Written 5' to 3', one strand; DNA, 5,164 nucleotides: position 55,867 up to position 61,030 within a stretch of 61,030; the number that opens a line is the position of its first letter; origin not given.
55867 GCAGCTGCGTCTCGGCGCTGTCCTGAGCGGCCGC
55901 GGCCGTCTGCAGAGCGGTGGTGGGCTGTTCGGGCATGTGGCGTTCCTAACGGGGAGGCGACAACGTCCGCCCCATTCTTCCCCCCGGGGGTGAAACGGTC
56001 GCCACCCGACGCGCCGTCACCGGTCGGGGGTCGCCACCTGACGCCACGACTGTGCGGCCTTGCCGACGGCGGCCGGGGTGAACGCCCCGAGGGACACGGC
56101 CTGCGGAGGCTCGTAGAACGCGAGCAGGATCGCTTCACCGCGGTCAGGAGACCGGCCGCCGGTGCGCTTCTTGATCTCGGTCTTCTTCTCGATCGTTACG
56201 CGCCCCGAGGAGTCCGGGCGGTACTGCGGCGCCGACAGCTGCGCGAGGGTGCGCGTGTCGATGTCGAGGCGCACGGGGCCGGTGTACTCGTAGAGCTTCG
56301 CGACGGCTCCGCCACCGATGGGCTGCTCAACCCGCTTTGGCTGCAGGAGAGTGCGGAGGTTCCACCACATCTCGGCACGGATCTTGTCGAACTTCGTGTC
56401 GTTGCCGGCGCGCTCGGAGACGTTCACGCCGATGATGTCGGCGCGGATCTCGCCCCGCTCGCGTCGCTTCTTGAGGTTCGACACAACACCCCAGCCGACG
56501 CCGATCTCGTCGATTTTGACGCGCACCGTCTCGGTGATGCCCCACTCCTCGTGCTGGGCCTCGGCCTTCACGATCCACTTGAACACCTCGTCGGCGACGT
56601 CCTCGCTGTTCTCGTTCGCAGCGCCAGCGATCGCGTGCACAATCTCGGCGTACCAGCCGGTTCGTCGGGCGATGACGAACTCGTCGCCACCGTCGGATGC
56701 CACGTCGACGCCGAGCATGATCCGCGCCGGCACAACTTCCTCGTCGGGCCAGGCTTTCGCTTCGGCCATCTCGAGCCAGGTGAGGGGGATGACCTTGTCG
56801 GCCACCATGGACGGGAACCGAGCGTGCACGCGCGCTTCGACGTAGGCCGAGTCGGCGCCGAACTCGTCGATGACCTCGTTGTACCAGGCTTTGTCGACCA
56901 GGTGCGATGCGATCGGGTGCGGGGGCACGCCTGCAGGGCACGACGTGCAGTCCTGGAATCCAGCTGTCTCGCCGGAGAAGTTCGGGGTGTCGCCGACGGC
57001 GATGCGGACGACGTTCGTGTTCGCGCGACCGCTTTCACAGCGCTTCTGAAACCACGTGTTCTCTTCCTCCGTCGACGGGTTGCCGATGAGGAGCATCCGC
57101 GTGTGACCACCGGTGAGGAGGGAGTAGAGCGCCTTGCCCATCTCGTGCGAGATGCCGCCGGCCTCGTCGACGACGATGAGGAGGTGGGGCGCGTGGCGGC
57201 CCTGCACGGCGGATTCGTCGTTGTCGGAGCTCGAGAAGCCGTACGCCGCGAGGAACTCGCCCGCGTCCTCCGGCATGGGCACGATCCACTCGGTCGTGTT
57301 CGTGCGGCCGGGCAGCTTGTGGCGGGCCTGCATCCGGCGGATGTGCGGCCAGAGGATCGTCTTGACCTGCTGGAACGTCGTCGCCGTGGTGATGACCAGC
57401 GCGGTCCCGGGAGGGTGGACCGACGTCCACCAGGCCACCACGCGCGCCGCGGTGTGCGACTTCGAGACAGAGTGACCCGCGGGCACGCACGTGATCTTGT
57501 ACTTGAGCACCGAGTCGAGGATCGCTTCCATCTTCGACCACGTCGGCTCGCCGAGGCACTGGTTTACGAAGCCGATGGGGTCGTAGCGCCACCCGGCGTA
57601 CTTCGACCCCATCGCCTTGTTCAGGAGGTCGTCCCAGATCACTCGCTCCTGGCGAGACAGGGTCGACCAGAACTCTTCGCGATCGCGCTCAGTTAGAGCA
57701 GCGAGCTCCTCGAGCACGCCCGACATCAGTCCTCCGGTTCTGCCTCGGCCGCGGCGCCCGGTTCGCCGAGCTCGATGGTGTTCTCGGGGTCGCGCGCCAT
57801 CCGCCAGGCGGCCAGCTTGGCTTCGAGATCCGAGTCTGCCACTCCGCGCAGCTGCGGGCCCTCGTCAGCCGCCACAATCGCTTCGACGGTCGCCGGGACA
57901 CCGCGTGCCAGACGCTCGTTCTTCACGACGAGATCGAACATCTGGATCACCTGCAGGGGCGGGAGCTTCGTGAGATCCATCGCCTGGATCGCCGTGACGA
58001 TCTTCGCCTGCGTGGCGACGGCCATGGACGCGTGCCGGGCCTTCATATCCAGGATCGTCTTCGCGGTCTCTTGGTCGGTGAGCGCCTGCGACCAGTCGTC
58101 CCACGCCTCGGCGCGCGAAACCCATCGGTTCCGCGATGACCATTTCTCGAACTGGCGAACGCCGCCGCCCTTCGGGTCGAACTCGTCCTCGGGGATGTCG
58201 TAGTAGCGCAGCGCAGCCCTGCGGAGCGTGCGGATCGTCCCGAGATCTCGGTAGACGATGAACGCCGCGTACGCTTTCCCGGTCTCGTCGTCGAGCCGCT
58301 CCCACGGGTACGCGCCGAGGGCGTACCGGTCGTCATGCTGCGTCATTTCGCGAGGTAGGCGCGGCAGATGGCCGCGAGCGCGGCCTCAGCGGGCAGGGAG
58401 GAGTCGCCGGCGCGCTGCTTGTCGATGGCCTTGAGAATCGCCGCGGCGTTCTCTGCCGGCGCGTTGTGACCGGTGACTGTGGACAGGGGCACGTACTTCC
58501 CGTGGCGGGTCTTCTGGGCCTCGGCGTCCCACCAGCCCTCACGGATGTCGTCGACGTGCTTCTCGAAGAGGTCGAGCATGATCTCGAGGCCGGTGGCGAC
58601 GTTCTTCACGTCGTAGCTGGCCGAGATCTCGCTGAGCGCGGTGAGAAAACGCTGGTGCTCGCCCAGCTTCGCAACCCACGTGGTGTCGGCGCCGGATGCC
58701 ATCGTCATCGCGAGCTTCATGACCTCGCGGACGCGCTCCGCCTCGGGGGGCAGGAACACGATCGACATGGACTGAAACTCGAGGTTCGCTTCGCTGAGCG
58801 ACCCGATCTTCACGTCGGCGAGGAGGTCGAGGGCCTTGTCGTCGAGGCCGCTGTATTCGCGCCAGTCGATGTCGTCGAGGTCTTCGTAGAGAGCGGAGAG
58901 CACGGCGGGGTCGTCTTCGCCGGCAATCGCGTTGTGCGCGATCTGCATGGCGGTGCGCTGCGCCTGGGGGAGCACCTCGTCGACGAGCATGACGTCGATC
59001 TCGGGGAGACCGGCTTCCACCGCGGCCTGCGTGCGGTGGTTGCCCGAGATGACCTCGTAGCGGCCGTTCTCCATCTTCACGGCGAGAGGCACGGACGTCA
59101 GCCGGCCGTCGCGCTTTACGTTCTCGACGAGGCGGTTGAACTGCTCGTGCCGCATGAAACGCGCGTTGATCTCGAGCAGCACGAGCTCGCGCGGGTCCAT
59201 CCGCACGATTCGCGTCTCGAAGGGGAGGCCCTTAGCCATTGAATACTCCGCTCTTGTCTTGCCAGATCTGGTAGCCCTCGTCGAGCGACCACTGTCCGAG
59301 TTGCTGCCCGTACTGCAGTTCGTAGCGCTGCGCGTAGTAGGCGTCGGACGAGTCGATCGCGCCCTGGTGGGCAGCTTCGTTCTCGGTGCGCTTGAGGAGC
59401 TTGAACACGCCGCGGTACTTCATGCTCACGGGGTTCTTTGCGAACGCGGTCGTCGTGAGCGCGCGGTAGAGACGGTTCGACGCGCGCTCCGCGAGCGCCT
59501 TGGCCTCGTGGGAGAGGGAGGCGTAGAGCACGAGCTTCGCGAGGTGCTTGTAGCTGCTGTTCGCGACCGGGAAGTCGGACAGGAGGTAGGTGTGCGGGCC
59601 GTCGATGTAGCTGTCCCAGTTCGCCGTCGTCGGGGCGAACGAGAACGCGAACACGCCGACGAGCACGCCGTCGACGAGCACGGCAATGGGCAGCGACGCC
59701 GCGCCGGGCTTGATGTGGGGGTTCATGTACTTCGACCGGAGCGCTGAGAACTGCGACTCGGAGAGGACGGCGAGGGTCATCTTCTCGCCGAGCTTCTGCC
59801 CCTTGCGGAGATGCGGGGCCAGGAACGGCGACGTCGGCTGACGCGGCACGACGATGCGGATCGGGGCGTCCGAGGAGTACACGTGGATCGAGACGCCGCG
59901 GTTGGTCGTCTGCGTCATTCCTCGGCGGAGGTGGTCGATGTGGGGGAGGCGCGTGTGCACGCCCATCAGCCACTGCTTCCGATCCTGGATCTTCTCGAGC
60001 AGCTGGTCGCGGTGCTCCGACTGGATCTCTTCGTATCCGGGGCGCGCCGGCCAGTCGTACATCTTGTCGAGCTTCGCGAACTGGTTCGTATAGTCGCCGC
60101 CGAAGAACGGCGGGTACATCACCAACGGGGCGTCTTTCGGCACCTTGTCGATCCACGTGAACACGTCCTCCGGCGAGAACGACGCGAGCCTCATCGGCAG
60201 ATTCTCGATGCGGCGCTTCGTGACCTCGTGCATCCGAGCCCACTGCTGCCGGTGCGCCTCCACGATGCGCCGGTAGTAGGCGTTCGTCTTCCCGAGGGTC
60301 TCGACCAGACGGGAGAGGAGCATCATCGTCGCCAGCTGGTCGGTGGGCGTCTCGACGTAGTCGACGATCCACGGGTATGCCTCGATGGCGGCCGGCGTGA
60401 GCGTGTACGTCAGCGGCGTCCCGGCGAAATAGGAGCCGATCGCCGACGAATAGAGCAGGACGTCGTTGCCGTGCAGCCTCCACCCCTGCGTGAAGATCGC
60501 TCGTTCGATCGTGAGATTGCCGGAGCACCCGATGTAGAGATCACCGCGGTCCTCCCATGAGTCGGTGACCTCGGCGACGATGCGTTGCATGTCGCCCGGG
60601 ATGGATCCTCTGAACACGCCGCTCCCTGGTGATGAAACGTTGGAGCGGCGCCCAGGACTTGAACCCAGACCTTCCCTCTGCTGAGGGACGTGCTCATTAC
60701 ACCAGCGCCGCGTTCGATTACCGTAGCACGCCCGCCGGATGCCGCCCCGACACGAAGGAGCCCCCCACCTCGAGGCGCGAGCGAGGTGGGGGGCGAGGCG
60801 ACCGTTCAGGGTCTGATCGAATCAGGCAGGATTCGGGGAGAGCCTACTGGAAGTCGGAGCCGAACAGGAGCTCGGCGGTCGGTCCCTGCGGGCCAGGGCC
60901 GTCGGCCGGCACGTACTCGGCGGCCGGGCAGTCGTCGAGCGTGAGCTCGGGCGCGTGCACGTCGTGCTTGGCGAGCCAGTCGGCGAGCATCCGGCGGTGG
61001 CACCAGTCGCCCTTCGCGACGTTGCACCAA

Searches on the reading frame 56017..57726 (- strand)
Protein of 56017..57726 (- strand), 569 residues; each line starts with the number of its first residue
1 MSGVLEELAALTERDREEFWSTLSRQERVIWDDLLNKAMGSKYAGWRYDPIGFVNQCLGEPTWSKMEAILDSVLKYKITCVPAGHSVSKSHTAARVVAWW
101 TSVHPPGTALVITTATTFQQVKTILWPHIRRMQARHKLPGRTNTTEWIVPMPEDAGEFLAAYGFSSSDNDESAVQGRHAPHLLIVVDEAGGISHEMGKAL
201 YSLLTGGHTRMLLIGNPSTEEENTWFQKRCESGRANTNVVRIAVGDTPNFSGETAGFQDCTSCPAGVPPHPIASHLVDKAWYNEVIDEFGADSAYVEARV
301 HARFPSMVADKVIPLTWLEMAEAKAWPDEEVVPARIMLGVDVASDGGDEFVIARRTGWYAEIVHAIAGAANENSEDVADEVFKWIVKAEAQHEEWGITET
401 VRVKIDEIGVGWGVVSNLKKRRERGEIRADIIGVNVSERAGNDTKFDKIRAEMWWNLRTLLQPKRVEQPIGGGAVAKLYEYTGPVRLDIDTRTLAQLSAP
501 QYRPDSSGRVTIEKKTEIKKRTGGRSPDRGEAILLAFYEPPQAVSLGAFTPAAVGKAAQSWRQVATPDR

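Call 15: search_dna_similar(query=window:56017-57726:-, collection=phages, mode=protein, max_rows=25)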
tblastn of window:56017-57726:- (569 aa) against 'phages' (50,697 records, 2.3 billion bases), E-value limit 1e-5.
Records with a match: 169; places in all: 173; records where one place covers at least 80% of the query: 76.
Best place of each record, by identity: 60-80% 1; <60% 168.
By first word of the organism name: Microbacterium 33; Arthrobacter 29; Streptomyces 22; Clostridium 18; Escherichia 10; Caudoviricetes 5; Bacillus 4; Pseudomonas 4; Clavibacter 4; Bordetella 4; and 21 more.
By host as written in the record: Arthrobacter sp. ATCC 21022 26; - 21; Streptomyces griseus ATCC 10137 10; Microbacterium foliorum NRRL B-24224 SEA 9; Microbacterium foliorum NRRL B-24224 8; Microbacterium paraoxydans NRRL B-14843 7; Clostridium perfringens 7; Streptomyces lividans JI 1326 6; and 42 more.
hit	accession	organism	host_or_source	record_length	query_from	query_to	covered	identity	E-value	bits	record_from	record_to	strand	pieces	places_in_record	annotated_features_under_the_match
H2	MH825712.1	Microbacterium phage ValentiniPuff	Microbacterium paraoxydans NRRL B-14843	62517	4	564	99%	64.5%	0e+0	683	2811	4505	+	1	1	4: terminase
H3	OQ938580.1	Arthrobacter phage Ottawa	Arthrobacter globiformis B-2979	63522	5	541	94%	47.3%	7e-134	436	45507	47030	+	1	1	77: terminase large subunit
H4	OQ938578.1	Arthrobacter phage Kharcho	Arthrobacter globiformis B-2979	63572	5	541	94%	47.3%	7e-134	436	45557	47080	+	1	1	77: terminase large subunit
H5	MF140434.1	Arthrobacter phage Wheelbite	Arthrobacter sp. ATCC 21022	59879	5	566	99%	45.1%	1e-133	435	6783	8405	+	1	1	10: terminase large subunit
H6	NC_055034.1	Arthrobacter phage Wheelbite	Arthrobacter sp. ATCC 21022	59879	5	566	99%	45.1%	1e-133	435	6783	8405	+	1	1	10: terminase large subunit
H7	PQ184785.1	Arthrobacter phage Kovu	Arthrobacter globiformis B-2979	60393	5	540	94%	47.0%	1e-135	441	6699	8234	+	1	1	10: terminase large subunit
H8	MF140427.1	Arthrobacter phage Shrooms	Arthrobacter sp. ATCC 21022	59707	5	557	97%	45.4%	2e-132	431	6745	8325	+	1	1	10: terminase large subunit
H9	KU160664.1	Arthrobacter phage Salgado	Arthrobacter sp. ATCC 21022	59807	5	540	94%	46.3%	2e-134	437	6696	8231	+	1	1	10: terminase large subunit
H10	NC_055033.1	Arthrobacter phage Salgado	Arthrobacter sp. ATCC 21022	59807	5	540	94%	46.3%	2e-134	437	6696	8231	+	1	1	10: terminase large subunit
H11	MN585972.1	Arthrobacter phage Edmundo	Arthrobacter sp. ATCC 21022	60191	5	540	94%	46.3%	2e-134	437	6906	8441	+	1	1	9: terminase large subunit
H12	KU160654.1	Arthrobacter phage Laroye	Arthrobacter sp. ATCC 21022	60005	5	540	94%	46.3%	5e-134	436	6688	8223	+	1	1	10: terminase large subunit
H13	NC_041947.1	Arthrobacter phage Laroye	Arthrobacter sp. ATCC 21022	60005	5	540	94%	46.3%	5e-134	436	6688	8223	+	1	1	10: terminase large subunit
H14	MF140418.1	Arthrobacter phage LiSara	Arthrobacter sp. ATCC 21022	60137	5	540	94%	46.3%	5e-134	436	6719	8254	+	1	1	10: terminase large subunit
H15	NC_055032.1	Arthrobacter phage LiSara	Arthrobacter sp. ATCC 21022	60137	5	540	94%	46.3%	5e-134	436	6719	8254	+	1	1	10: terminase large subunit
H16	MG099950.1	Arthrobacter phage Waltz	Arthrobacter sp. ATCC 21022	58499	5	540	94%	46.1%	2e-132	432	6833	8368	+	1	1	terminase large subunit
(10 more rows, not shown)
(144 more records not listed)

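Call 22: find_related_loci(query=window:56017-57726:-, collection=viral_contigs, flank=10000)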
Query window:56017-57726:- (569 aa) in viral_contigs; peptide patterns used: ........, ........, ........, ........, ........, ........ (x = any residue, [..] = any of these).
16 stretches matched a pattern; 1 encode a relative of the query (tblastn E <= 1e-3); 1 distinct loci.
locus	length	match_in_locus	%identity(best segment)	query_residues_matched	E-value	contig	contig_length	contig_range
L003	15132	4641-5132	27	334-537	3e-10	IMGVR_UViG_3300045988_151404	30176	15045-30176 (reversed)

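Call 26: find_homologous_proteins(query=window:56017-57726:-, max_evalue=1e-60)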
Query window:56017-57726:- (569 aa): 1012 proteins with E <= 1e-60 among 8000 candidates; the best 120 are listed.
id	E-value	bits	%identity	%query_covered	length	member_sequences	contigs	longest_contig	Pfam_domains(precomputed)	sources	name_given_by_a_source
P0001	0.0e+0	1312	100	100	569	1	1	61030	-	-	-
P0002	0.0e+0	1069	82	99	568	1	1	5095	-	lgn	-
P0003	9.5e-288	973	75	99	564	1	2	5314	-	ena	-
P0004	2.6e-282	955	73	99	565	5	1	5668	-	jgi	jgi:hypothetical protein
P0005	1.5e-277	940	73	99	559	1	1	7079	-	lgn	-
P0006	3.5e-277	939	73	99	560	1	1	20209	-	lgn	-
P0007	2.3e-276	936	73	99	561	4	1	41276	-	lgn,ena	-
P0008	3.9e-276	935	73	99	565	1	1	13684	-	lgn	-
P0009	1.3e-270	917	73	96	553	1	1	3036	-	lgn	-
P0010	1.3e-270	917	71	99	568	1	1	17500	-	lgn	-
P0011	5.0e-269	912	72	99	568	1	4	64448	-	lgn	-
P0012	1.3e-242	824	65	99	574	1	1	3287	-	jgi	jgi:hypothetical protein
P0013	8.5e-237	805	67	95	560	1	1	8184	-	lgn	-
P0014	2.8e-236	803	64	99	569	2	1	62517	-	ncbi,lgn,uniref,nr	ncbi:terminase [Microbacterium phage ValentiniPuff]|uniref:Terminase n=1 Tax=Microbacterium phage Va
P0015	4.6e-229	780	65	93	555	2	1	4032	-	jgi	jgi:hypothetical protein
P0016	6.5e-229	779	63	98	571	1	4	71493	-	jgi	jgi:hypothetical protein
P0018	3.7e-225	767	62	99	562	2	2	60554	-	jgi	jgi:hypothetical protein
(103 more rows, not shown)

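Call 27: find_encoding_contigs(protein=P0011, flank=10000, max_places=2)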
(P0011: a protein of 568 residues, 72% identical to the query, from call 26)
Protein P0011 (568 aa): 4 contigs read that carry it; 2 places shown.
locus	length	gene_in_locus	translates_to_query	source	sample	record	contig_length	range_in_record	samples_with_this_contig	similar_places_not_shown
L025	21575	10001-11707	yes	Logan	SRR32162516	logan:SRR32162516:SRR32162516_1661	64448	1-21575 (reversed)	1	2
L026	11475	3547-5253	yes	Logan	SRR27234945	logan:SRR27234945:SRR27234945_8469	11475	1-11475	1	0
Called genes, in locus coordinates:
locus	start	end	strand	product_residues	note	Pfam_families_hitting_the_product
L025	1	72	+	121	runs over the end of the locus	-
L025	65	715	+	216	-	PF13384:HTH_23 (faint)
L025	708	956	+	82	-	-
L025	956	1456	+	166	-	PF00436:SSB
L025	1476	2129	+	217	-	PF02037:SAP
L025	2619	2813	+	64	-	-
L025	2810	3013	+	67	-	-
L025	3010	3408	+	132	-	-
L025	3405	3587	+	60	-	-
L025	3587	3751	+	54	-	-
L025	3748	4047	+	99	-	-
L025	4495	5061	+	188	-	-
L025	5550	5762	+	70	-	-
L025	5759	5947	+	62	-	-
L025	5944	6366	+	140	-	-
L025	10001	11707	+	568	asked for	-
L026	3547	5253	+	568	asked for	-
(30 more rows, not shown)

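Call 28: find_encoding_contigs(protein=P0007, flank=10000, max_places=2)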
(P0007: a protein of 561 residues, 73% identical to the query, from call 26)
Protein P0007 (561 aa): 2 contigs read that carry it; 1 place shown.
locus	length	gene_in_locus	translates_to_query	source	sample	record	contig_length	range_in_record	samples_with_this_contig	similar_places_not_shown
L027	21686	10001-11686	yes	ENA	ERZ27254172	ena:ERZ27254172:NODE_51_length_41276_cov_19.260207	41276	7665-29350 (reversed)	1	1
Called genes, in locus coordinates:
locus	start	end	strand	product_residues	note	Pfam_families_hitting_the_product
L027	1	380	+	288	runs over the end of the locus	PF03837:RecT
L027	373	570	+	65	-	-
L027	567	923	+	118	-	-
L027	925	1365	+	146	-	-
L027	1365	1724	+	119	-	-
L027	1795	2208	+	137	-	-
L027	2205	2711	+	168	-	PF00436:SSB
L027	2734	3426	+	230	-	-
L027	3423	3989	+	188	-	-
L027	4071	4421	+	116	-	-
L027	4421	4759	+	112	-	-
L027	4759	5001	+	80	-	-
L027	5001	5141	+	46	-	-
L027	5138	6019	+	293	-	-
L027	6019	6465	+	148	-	PF00486:Trans_reg_C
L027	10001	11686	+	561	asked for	-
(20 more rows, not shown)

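Call 29: find_encoding_contigs(protein=P0016, flank=10000, max_places=2)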
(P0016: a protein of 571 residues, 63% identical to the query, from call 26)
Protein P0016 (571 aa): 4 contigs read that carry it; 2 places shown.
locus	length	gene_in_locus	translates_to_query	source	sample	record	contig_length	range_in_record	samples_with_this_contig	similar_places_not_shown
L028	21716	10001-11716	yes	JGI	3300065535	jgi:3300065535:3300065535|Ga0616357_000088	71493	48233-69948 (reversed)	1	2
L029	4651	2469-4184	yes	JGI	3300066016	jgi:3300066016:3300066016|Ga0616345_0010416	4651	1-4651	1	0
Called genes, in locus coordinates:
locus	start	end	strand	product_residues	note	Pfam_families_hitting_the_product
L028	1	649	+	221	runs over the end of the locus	-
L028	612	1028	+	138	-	PF22751:DUF488-N3a (weak)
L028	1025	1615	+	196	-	-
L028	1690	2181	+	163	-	PF04343:DUF488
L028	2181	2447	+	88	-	PF26096:DUF8033 (weak)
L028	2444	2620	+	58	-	-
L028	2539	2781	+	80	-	-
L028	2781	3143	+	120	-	-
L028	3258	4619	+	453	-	PF22555:DAM-like-phage1, PF22559:GNAT-phage-like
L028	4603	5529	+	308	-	-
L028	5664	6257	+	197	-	-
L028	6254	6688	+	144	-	-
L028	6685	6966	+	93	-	-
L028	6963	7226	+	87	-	-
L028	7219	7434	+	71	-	-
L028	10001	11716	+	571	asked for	-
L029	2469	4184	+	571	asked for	-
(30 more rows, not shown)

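Call 30: find_encoding_contigs(protein=P0018, flank=10000, max_places=2)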
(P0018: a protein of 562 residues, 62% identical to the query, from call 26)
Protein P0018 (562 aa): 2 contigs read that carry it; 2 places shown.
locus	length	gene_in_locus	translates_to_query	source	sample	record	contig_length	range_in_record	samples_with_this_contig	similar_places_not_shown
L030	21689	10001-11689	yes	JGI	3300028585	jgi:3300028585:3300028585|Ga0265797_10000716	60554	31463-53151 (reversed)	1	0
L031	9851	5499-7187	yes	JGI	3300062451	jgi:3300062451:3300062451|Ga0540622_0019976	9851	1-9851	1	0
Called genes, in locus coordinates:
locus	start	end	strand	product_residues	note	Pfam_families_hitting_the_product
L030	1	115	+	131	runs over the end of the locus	-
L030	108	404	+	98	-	-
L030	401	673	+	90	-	-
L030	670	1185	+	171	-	-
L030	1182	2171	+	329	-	-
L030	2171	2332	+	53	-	-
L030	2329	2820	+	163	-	-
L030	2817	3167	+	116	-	-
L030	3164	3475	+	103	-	-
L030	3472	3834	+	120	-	-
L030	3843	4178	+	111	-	-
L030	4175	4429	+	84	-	-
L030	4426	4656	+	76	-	-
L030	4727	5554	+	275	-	-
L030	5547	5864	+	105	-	-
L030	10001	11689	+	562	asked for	-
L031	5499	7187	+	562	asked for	-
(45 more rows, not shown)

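Call 35: find_encoding_contigs(protein=P0006, flank=10000, max_places=1)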
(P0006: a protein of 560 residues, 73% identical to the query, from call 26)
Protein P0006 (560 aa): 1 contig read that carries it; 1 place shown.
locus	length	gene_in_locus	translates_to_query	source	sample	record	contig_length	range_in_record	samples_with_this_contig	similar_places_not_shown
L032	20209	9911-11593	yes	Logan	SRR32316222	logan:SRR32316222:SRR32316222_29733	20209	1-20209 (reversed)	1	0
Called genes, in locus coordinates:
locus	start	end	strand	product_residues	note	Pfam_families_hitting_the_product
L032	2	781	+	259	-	?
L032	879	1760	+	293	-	PF03837:RecT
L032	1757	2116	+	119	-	-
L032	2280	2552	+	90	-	-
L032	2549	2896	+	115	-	-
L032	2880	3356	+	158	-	-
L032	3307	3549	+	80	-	-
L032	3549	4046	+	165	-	PF00436:SSB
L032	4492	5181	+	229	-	-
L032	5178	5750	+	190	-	-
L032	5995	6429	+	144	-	-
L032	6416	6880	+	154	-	-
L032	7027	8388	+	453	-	PF22555:DAM-like-phage1, PF22559:GNAT-phage-like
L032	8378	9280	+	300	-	PF02195:ParB_N (weak)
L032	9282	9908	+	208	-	-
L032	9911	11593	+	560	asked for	-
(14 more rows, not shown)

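Call 36: find_encoding_contigs(protein=P0010, flank=10000, max_places=1)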
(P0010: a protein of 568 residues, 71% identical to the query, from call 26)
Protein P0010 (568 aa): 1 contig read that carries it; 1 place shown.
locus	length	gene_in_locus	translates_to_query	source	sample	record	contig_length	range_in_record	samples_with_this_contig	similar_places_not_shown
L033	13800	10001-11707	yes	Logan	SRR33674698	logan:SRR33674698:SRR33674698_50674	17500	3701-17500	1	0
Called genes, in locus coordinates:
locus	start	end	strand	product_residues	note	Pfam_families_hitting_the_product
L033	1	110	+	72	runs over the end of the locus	-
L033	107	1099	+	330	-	PF09588:YqaJ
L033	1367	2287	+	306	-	PF03837:RecT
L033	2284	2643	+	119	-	-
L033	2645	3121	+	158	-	-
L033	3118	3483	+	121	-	-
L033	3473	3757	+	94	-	-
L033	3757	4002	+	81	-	-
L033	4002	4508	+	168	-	PF00436:SSB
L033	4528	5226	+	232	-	-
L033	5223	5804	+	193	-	PF02075:RuvC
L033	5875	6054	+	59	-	-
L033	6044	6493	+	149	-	-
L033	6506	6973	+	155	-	PF04343:DUF488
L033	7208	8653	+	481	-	PF22555:DAM-like-phage1, PF22559:GNAT-phage-like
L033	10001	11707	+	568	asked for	-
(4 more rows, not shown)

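Call 37: find_encoding_contigs(protein=P0008, flank=10000, max_places=1)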
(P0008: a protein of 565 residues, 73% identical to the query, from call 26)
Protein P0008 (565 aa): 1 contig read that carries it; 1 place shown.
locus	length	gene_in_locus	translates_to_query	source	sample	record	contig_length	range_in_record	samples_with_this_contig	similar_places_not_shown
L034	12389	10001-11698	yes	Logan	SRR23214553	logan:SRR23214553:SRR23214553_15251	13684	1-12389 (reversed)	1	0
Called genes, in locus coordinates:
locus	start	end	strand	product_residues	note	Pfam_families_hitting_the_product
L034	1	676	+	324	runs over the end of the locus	PF09588:YqaJ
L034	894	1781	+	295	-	PF03837:RecT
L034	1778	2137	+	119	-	-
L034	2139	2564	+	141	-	-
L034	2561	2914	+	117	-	-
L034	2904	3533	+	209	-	-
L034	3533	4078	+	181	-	PF00436:SSB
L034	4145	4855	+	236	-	PF02037:SAP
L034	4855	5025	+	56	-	-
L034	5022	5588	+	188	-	-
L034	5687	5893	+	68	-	-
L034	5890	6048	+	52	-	-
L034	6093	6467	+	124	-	-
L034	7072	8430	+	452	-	PF22555:DAM-like-phage1, PF22559:GNAT-phage-like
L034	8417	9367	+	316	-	-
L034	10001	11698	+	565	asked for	-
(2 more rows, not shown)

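Call 38: find_encoding_contigs(protein=P0002, flank=10000, max_places=1)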
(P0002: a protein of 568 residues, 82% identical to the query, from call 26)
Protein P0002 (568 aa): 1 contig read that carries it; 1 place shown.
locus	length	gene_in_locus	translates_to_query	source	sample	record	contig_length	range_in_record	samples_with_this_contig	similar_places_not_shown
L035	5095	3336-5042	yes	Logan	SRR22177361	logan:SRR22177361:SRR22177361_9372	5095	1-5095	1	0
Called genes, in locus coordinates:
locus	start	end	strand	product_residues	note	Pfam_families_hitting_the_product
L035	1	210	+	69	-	?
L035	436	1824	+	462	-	PF22555:DAM-like-phage1, PF22559:GNAT-phage-like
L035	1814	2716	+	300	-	PF02195:ParB_N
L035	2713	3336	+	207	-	-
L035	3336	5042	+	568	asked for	-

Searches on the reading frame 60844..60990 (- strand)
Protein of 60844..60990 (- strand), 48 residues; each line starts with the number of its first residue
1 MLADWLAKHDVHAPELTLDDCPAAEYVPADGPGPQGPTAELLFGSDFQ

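Call 92: search_protein_families(library=pfam, alignment_id=A8, max_evalue=0.001)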
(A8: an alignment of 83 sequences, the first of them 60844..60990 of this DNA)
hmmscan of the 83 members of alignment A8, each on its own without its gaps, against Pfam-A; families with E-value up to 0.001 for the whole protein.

A. member 1, window:60844-60990:- (48 aa): 0 families

B. families by the number of members that match (of 83 scanned): 32 families (the first 25 are shown)
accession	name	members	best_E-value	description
PF22555.1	DAM-like-phage1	1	2.6e-78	Phage DNA Adenine Methylase-like domain 1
PF02773.21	S-AdoMet_synt_C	1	3.7e-67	S-adenosylmethionine synthetase, C-terminal domain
PF22559.2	GNAT-phage-like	1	3.9e-47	Phage GNAT-like domain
PF00438.25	S-AdoMet_synt_N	1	2.1e-42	S-adenosylmethionine synthetase, N-terminal domain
PF02772.21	S-AdoMet_synt_M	1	2.1e-32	S-adenosylmethionine synthetase, central domain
PF03837.19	RecT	1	9.5e-32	RecT family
PF00436.31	SSB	1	8.8e-29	Single-strand binding protein family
PF06074.18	Portal_Mu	1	3.7e-28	Portal protein of Mu bacteriophage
PF09588.16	YqaJ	1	1.2e-19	YqaJ-like viral recombinase domain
PF00041.27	fn3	1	2.5e-13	Fibronectin type III domain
PF04233.19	Phage_Mu_F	1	5.6e-12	Phage Mu protein F like protein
PF20155.4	TMP_3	1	7.2e-12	Tape measure protein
PF13730.12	HTH_36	1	2.8e-10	Helix-turn-helix domain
PF14550.11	Peptidase_S78_2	1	6.3e-09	Putative phage serine protease XkdF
PF02467.21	Whib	1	1e-08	Transcription factor WhiB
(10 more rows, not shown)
